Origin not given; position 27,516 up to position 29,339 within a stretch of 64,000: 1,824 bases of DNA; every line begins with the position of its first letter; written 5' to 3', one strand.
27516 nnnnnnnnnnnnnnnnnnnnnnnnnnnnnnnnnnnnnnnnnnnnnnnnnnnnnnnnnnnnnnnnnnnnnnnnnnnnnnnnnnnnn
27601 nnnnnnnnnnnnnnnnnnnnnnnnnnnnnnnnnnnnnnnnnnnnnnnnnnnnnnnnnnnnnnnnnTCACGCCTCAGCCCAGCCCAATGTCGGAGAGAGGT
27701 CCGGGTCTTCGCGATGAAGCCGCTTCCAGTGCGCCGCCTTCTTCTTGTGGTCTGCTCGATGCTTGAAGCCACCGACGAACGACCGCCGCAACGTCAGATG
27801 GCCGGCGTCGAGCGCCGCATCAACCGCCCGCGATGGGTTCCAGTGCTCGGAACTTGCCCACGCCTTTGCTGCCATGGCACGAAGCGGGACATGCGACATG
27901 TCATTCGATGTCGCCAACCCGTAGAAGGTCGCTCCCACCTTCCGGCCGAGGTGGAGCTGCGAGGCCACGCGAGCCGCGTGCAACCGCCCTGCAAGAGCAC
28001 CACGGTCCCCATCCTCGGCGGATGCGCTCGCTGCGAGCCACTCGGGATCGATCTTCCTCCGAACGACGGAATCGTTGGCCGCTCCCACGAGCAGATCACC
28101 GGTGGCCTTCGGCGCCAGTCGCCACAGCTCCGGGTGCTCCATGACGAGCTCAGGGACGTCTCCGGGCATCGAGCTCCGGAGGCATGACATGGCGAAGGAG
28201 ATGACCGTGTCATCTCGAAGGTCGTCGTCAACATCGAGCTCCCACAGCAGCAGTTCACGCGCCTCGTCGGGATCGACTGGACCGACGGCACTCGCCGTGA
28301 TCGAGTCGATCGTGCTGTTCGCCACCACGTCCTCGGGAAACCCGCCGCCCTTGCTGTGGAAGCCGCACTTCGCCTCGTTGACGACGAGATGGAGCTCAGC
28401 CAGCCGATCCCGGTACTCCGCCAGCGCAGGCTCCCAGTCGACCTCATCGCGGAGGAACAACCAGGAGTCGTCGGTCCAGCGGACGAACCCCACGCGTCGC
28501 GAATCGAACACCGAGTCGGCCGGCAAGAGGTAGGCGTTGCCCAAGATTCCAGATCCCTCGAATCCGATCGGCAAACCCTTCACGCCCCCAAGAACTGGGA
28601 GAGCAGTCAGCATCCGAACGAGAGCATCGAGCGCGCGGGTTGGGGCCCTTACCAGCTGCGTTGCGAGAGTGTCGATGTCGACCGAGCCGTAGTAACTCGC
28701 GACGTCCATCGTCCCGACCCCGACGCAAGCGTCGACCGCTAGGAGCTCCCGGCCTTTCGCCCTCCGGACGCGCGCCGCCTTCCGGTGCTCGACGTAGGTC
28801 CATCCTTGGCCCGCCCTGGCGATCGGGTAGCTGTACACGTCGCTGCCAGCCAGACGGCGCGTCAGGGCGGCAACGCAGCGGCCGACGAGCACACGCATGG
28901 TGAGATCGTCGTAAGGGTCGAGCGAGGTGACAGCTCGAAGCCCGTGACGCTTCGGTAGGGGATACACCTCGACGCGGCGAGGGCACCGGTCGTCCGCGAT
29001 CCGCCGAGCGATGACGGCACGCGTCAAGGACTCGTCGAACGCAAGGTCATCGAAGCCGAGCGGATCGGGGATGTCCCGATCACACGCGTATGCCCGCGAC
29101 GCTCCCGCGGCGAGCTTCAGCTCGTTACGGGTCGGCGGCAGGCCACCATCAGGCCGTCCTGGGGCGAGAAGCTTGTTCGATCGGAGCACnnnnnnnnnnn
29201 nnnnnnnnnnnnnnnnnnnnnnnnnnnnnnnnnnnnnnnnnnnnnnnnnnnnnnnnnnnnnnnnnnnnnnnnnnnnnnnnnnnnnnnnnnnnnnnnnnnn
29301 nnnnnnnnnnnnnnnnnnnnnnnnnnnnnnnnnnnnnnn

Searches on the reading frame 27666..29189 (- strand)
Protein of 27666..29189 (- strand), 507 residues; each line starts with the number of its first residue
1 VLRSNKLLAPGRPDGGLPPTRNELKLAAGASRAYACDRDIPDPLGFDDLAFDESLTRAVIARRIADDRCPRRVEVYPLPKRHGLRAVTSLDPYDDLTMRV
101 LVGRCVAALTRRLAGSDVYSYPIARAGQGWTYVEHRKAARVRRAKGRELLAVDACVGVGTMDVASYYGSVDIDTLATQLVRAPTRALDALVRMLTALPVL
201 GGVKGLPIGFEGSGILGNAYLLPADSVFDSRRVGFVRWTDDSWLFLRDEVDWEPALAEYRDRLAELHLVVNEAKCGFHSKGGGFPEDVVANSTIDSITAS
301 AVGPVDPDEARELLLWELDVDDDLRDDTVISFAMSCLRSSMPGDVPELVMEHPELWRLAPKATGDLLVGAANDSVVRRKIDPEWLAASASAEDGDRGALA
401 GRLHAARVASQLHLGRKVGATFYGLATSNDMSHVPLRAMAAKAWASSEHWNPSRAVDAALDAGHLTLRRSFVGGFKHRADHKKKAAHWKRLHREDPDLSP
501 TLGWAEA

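Call 64: search_protein_families(library=pfam, proteins=[window:27666-29189:-], max_evalue=0.001)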
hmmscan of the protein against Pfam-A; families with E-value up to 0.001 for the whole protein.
window:27666-29189:- (507 aa): 1 family
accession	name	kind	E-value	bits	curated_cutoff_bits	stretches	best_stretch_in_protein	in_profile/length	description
PF00078.32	RVT_1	-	1.4e-05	25.4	29.6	1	159-278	71-192/205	Reverse transcriptase (RNA-dependent DNA polymerase)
